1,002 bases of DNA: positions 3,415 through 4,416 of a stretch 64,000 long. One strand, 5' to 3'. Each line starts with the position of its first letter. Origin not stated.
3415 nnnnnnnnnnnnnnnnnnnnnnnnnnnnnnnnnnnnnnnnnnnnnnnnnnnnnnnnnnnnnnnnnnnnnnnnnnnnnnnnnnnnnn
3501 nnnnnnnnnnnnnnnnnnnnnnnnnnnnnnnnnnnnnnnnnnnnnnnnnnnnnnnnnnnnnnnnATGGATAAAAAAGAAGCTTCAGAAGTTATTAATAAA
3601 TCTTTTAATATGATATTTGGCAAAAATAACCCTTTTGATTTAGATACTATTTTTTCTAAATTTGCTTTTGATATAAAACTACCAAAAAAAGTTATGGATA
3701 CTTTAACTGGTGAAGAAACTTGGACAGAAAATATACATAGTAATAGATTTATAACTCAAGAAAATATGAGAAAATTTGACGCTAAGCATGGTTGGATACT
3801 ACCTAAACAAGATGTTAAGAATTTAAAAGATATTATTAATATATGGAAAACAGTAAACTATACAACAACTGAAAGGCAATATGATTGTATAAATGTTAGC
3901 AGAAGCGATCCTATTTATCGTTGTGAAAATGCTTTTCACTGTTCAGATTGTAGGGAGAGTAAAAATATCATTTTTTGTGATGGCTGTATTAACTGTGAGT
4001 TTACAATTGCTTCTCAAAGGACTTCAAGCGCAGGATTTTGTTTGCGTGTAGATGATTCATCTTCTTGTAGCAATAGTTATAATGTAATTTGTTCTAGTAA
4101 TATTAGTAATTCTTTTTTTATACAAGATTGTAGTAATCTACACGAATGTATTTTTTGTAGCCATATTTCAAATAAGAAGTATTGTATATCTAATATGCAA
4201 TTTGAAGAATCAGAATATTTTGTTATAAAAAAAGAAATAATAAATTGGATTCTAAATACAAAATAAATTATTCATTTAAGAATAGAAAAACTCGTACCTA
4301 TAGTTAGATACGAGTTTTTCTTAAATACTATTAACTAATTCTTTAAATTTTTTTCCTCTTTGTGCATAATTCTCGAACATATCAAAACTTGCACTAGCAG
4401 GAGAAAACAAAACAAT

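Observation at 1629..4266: Isolated, translationally coupled HerA/FtsK-type ATPase plus cysteine-rich partner: candidate uncharacterised two-gene system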

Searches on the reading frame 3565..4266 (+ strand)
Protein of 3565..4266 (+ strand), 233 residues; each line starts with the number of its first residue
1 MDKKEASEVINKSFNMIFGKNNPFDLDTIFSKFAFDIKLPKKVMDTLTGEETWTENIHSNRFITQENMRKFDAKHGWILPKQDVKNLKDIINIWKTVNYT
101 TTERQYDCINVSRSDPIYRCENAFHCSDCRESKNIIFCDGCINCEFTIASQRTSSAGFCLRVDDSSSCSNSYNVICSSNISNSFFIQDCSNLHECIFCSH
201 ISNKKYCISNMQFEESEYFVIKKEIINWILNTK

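Call 3: search_protein_families(library=pfam, proteins=[window:3565-4266:+], max_evalue=1)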
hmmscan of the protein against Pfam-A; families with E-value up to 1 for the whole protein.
window:3565-4266:+ (233 aa): 1 family
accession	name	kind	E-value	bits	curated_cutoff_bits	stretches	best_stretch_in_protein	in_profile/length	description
PF24345.1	PH_24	-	0.7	10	27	1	145-187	95-137/144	EVH1 domain-like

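Call 4: search_protein_families(library=ncbifam, proteins=[window:3565-4266:+], max_evalue=1)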
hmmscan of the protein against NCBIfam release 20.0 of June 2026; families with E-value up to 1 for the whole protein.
window:3565-4266:+ (233 aa): 0 families

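Call 5: search_protein_families(library=padloc, proteins=[window:3565-4266:+], max_evalue=1)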
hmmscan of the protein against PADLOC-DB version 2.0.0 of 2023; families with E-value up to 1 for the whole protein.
window:3565-4266:+ (233 aa): 0 families

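Call 6: find_homologous_proteins(query=window:3565-4266:+)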
Query window:3565-4266:+ (233 aa): 792 proteins with E <= 0.001 among 866 candidates; the best 120 are listed.
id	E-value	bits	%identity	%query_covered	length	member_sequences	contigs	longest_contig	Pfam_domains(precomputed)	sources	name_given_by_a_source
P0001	9.2e-154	528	100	100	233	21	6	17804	-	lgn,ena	-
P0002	2.1e-126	438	78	100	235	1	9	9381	-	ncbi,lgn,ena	-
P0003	2.4e-123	428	77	100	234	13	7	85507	-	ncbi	-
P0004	2.4e-123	428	76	100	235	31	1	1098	-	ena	-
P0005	4.7e-123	427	77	100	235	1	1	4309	-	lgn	-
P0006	7.2e-121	420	74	100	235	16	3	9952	-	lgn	-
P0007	1.6e-119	416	73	100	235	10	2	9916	-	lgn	-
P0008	2.4e-119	415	77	99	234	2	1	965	-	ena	-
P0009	1.9e-111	389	71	99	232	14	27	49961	-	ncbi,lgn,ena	-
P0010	2.4e-111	389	71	100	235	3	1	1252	-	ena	-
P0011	3.0e-110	386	69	100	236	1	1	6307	-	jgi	-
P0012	3.7e-109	382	70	100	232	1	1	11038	-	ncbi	-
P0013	7.3e-109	381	70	99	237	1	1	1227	-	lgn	-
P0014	9.6e-108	377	70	100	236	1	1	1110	-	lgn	-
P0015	1.2e-107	377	70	100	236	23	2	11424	-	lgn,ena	-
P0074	2.1e-94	334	63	99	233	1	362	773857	-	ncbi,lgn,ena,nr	ncbi:MAG TPA: hypothetical protein IAD08_04990 [Candidatus Scatovivens faecipullorum]|nr:hypothetica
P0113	8.5e-93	328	61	99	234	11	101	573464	-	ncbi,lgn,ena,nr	ncbi:MAG: hypothetical protein HFJ46_04255 [Clostridia bacterium]|nr:hypothetical protein [Clostridi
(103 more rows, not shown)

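Call 8: find_encoding_contigs(protein=P0074, flank=10000, max_places=2)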
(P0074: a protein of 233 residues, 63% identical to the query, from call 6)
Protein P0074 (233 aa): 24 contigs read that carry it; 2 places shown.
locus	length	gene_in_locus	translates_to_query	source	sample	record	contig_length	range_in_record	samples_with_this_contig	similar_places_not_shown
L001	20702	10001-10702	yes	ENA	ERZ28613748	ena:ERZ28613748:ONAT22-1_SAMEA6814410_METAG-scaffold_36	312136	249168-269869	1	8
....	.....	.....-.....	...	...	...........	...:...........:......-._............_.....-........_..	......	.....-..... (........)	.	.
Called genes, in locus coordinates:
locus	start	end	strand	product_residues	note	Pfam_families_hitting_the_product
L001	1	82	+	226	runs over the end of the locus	PF02223:Thymidylate_kin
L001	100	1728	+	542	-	PF14903:WG_beta_rep (weak)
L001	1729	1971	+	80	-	PF07561:DUF1540 (weak)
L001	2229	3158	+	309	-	PF01116:F_bP_aldolase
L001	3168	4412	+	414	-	-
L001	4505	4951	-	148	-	PF01668:SmpB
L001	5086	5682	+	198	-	PF04203:Sortase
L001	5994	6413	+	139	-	-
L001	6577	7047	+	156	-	PF00160:Pro_isomerase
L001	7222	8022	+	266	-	PF12833:HTH_18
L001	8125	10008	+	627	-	PF01935:DUF87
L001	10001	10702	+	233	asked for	-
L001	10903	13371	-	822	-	PF00912:Transgly, PF00905:Transpeptidase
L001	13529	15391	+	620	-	-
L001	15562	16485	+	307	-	PF08545:ACP_syn_III, PF08541:ACP_syn_III_C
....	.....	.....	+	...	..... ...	-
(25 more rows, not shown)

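Call 9: find_encoding_contigs(protein=P0113, flank=10000, max_places=2)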
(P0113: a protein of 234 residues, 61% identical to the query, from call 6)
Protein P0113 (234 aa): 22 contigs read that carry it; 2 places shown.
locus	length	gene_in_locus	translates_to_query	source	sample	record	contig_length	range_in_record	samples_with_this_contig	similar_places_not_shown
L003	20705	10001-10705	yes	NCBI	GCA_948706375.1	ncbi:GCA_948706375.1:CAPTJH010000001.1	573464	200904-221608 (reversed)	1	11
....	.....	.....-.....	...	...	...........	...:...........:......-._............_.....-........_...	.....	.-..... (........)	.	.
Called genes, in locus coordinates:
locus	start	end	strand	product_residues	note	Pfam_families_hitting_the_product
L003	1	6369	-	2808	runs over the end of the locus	PF08305:NPCBM, PF00754:F5_F8_type_C, PF22633:F5_F8_type_C_2, PF00754:F5_F8_type_C, PF22633:F5_F8_type_C_2, PF00754:F5_F8_type_C, PF22633:F5_F8_type_C_2, PF00404:Dockerin_1, +3 more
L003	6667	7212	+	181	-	PF00293:NUDIX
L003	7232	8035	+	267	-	PF12833:HTH_18, PF00165:HTH_AraC (weak)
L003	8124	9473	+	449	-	PF01935:DUF87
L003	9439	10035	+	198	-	-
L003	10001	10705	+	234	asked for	-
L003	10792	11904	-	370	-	PF00089:Trypsin, PF13365:Trypsin_2, PF00595:PDZ, PF13180:PDZ_2, PF17820:PDZ_6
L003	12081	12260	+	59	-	-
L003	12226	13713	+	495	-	PF01546:Peptidase_M20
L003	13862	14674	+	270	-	PF06161:DUF975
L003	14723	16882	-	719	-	PF09371:Tex_N, PF22706:Tex_central_region, PF16921:Tex_YqgF, PF14635:HHH_7, PF12836:HHH_3, PF17674:HHH_9, PF00575:S1, PF23459:S1_RRP5, +1 more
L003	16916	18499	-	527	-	PF00005:ABC_tran, PF02463:SMC_N (faint), PF13304:AAA_21 (faint), PF12848:ABC_tran_Xtn, PF00005:ABC_tran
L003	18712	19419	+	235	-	-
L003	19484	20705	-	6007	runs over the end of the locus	PF17802:SpaA, PF17092:PCB_OB (faint), PF17802:SpaA, PF06458:MucBP, PF17802:SpaA, PF06458:MucBP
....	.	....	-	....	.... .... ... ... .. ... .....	-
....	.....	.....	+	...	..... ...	-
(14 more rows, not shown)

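Call 14: find_related_loci(query=A1, collection=genome_contigs, flank=8000)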
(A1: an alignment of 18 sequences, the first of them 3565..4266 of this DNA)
Query A1 (233 aa) in genome_contigs; peptide patterns used: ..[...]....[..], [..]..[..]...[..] (x = any residue, [..] = any of these).
546 stretches matched a pattern; 486 encode a relative of the query (tblastn E <= 1e-3); the best 80 are kept; 80 distinct loci.
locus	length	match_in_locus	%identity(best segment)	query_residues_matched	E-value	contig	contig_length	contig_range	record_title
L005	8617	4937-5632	78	1-232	2e-128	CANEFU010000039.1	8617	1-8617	MAG TPA_asm: uncultured Clostridium sp. isolate SRR18439533_bin.17_metawrap_v1.3_MAG genome assembly, contig: NODE.1193_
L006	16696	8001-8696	78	1-232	1e-127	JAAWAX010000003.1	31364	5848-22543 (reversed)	MAG: Clostridia bacterium isolate ABMPRH_46_3 k141_61003, whole genome shotgun sequence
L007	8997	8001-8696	76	1-232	1e-126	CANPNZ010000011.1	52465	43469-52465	MAG TPA_asm: uncultured Clostridium sp. isolate SRR15730523_bin.10_metawrap_v1.3_MAG genome assembly, contig: NODE.436_l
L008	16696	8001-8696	76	1-232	3e-126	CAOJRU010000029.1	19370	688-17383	MAG TPA_asm: uncultured Clostridium sp. isolate SRR15604516_bin.45_metawrap_v1.3_MAG genome assembly, contig: NODE.2014_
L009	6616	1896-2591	77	1-232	5e-126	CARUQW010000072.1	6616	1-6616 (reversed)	MAG TPA_asm: uncultured Clostridia bacterium isolate MGBC143692 genome assembly, contig: MGBC143692.72, whole genome sho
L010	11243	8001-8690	77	1-230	7e-125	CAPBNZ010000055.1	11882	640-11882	MAG TPA_asm: uncultured Clostridia bacterium isolate MGBC108358 genome assembly, contig: MGBC108358.55, whole genome sho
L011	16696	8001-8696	75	1-232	1e-123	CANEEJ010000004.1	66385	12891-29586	MAG TPA_asm: uncultured Clostridium sp. isolate SRR19981121_bin.11_metawrap_v1.3_MAG genome assembly, contig: NODE.259_l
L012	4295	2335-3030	75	1-232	1e-124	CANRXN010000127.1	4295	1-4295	MAG TPA_asm: uncultured Clostridium sp. isolate SRR17794293_bin.43_metawrap_v1.3_MAG genome assembly, contig: NODE.10948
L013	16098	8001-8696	74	1-232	3e-122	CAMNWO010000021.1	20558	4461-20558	MAG: uncultured Clostridium sp. isolate SRR19792994_bin.81_metawrap_v1.3_MAG genome assembly, contig: ERZ12290372_3761,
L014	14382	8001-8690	71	1-230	2e-114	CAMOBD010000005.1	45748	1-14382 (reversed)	MAG: uncultured Clostridium sp. isolate ERR6889851_bin.29_MetaWRAP_v1.1_MAG genome assembly, contig: NODE_687_length_457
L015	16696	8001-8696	69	1-232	2e-109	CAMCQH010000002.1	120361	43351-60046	MAG: uncultured Clostridium sp. isolate SRR15732364_bin.36_metaWRAP_v1.3_MAG genome assembly, contig: ERZ9426311.33, who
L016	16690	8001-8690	68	1-230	8e-106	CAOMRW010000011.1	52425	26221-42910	MAG TPA_asm: uncultured Clostridia bacterium isolate MGBC163007 genome assembly, contig: MGBC163007.11, whole genome sho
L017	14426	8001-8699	64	1-233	3e-105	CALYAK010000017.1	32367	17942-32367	MAG: uncultured Clostridia bacterium isolate BRZ_CD__bin38 genome assembly, contig: BRZ_CD__NODE_1544_length_32367_cov_1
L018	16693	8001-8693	62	1-231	1e-104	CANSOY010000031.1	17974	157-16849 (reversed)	MAG TPA_asm: uncultured Clostridium sp. isolate SRR15730535_bin.34_metawrap_v1.3_MAG genome assembly, contig: NODE.2977_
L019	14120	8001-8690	62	1-230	2e-104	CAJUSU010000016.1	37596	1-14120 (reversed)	MAG TPA_asm: uncultured Clostridia bacterium isolate MGBC166183 genome assembly, contig: MGBC166183.16, whole genome sho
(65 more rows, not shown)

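Call 17: predict_structure(alignment_id=A1)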
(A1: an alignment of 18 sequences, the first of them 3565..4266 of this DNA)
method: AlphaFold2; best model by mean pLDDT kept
length: 233 residues; sequences in the alignment: 18
mean_pLDDT: 44.5   pTM: 0.35
mean pLDDT of the five models: 44.5, 43.3, 43.1, 42.4, 42.3
residues with pLDDT >= 90: 0; 70-90: 21; 50-70: 68; < 50: 144
segments of 3 or more residues with pLDDT < 50: 31-39, 109-233
pLDDT, mean of each block of 10 residues (from residue 1): 64 57 68 39 77 59 65 64 52 54 56 33 30 32 34 35 28 26 24 27 27 33 41 36
secondary structure, 60 per line:
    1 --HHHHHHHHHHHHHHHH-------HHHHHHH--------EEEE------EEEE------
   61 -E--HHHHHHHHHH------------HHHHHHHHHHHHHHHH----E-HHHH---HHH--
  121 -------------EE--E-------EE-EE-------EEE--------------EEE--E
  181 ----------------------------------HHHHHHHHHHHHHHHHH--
elements in order: H3-18 H26-32 E41-44 E51-54 H65-74 H87-102 H109-112 E158-160 E175-177 H215-231

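Call 27: search_protein_representatives(alignment_id=A1)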
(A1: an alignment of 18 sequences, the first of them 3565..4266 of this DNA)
Query: 18 sequences, 233 profile positions. Proteins with E-value up to 0.001 (for the whole library): 1035; up to 1e-10: 295; up to 1e-30: 62. The best 150 are listed.
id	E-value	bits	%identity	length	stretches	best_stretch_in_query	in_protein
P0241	7.3e-108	376.0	-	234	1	1-232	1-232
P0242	1.3e-102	358.8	-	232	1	1-232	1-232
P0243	5.3e-83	294.6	-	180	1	1-179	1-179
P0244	2.0e-78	279.6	-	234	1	1-231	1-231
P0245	2.4e-78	279.4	-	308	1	2-231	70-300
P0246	6.8e-77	274.6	-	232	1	1-231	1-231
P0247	1.2e-73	264.0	-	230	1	9-232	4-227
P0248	3.0e-73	262.7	-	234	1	1-231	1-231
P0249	8.8e-71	254.6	-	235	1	1-231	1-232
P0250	2.5e-69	249.9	-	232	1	1-231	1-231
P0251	8.5e-66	238.3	-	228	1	1-231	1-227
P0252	1.4e-65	237.6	-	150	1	95-231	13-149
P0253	2.7e-65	236.7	-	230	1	6-231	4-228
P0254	7.3e-65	235.2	-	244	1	6-231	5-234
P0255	2.1e-64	233.7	-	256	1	1-232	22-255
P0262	5.4e-58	212.8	-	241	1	1-231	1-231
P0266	2.4e-51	191.0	-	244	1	1-229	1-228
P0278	1.2e-39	152.7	-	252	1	7-229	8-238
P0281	7.0e-39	150.2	-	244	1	7-231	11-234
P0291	4.7e-36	141.0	-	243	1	4-226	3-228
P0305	7.5e-30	120.7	-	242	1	4-227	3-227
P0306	9.6e-30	120.3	-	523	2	55-232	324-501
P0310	3.6e-28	115.2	-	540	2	83-227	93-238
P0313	9.5e-28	113.8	-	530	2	10-227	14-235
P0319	3.0e-26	108.9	-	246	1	7-225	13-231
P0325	9.8e-24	100.6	-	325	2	67-231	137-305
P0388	2.0e-17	80.0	-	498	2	5-220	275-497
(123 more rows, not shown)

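Call 29: search_solved_structures(query=A1, max_evalue=10)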
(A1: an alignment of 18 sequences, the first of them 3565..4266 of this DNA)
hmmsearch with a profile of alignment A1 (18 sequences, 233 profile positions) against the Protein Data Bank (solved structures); distinct sequences matched with E-value up to 10: 0.

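Call 31: search_protein_families(library=pfam, proteins=[P0306, P0313, P0310, P0325, P0278, P0305, P0245, P0388], max_evalue=0.1)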
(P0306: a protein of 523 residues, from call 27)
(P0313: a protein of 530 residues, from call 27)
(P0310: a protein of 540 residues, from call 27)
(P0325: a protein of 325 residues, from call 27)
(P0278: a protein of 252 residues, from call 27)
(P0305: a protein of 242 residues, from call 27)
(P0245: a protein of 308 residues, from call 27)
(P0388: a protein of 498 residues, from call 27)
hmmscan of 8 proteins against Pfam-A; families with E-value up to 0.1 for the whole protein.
P0306 (523 aa): 1 family
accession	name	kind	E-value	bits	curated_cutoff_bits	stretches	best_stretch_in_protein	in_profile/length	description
PF12489.13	ARA70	-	0.083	13.4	23.6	0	279-355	47-124/131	Nuclear coactivator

P0313 (530 aa): 0 families

P0310 (540 aa): 0 families

P0325 (325 aa): 0 families

P0278 (252 aa): 0 families

P0305 (242 aa): 0 families

P0245 (308 aa): 2 families
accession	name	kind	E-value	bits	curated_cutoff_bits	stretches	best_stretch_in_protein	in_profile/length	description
PF13460.12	NAD_binding_10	-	0.0098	16.2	27.2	1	22-135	59-158/184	NAD(P)H-binding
PF23289.1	Spectrin_5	-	0.088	13.4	27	0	36-89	8-66/80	Guanine nucleotide exchange factor DBS-like, spectrin-like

P0388 (498 aa): 0 families

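Call 32: find_homologous_proteins(query=P0313)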
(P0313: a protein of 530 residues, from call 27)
Query P0313 (530 aa): 357 proteins with E <= 0.001 among 5646 candidates; the best 120 are listed.
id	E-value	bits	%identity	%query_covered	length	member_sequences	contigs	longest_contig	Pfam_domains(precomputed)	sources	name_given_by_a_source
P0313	0.0e+0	1234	100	100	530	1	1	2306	-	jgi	-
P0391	1.4e-280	950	75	98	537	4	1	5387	-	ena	-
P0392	1.1e-191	656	55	98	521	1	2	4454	-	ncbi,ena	-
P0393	6.7e-172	591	50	98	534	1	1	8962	-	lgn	-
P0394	6.8e-171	588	49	98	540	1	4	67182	-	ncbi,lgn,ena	-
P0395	5.0e-167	575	49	98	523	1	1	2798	-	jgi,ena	-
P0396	2.5e-166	573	50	98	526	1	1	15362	-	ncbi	ncbi:MAG: hypothetical protein ABIH83_00140 [Candidatus Micrarchaeota archaeon]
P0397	3.0e-165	569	48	98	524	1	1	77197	-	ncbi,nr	ncbi:Uncharacterised protein [uncultured archaeon]|nr:Uncharacterised protein [uncultured archaeon]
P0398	7.8e-162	558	49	98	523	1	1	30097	-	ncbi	ncbi:MAG: hypothetical protein ABIG39_04710 [Candidatus Micrarchaeota archaeon]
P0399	1.2e-161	557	48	98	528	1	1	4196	-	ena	-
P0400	3.5e-160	552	48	98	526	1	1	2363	-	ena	-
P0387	8.8e-158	545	49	97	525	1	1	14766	-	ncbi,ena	-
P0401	3.1e-156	539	49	88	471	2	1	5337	-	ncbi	ncbi:MAG: hypothetical protein ABIF01_00880, partial [Candidatus Micrarchaeota archaeon]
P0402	4.0e-156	539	46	98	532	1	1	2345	-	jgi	jgi:hypothetical protein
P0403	2.8e-155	536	45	98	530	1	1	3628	-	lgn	-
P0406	1.9e-153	530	47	98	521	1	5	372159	-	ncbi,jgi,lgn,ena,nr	ncbi:hypothetical protein COU37_00340 [Candidatus Micrarchaeota archaeon CG10_big_fil_rev_8_21_14_0_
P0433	9.0e-140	485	44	98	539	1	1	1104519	-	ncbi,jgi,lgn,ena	ncbi:MAG: hypothetical protein WC506_02260 [Candidatus Micrarchaeia archaeon]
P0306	3.0e-114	401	40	97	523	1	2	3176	-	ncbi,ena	-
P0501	4.1e-101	358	37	97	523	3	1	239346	-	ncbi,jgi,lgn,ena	ncbi:MAG: hypothetical protein WCT52_04780 [Candidatus Micrarchaeia archaeon]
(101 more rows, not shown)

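Call 33: find_encoding_contigs(protein=P0433, flank=8000, max_places=1)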
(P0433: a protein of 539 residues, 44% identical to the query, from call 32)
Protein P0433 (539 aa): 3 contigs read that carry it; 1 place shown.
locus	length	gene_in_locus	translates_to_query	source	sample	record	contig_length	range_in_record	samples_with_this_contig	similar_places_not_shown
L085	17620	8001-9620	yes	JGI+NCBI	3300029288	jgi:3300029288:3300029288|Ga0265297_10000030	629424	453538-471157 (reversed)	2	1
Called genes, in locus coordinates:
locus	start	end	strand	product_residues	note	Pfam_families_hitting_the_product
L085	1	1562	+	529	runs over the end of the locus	-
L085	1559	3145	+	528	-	-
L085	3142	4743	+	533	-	-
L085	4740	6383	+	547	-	-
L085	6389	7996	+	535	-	-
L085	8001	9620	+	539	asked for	-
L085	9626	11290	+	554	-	-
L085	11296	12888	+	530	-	-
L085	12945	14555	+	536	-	-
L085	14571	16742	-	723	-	PF01580:FtsK_SpoIIIE (weak), PF01935:DUF87, PF10412:TrwB_AAD_bind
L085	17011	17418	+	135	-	PF11969:DcpS_C, PF01230:HIT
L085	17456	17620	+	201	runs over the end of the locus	PF01135:PCMT, PF02475:TRM5-TYW2_MTfase, PF05175:MTS, PF06325:PrmA, PF13847:Methyltransf_31, PF02390:Methyltransf_4, PF13649:Methyltransf_25, PF08242:Methyltransf_12, +4 more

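Call 34: find_encoding_contigs(protein=P0406, flank=8000, max_places=1)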
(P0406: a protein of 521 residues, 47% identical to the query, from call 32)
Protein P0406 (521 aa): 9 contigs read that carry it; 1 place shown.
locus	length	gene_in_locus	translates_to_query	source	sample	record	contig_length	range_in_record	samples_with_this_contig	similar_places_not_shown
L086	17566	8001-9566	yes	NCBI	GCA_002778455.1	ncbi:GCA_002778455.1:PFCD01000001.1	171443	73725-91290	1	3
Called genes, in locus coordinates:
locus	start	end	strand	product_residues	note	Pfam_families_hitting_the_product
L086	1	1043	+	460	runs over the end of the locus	PF00437:T2SSE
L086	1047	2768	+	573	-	PF00482:T2SSF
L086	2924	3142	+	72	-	-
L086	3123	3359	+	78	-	PF07927:HicA_toxin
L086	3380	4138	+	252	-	-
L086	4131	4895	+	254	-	-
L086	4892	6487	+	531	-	-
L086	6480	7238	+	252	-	-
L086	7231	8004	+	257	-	-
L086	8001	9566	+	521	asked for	-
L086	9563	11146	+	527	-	-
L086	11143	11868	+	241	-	PF04967:HTH_10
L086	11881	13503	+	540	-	-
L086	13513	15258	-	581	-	PF01580:FtsK_SpoIIIE (weak), PF01935:DUF87, PF10412:TrwB_AAD_bind (weak)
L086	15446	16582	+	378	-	PF06849:DUF1246, PF06973:DUF1297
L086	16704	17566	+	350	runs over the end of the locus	PF06849:DUF1246, PF06973:DUF1297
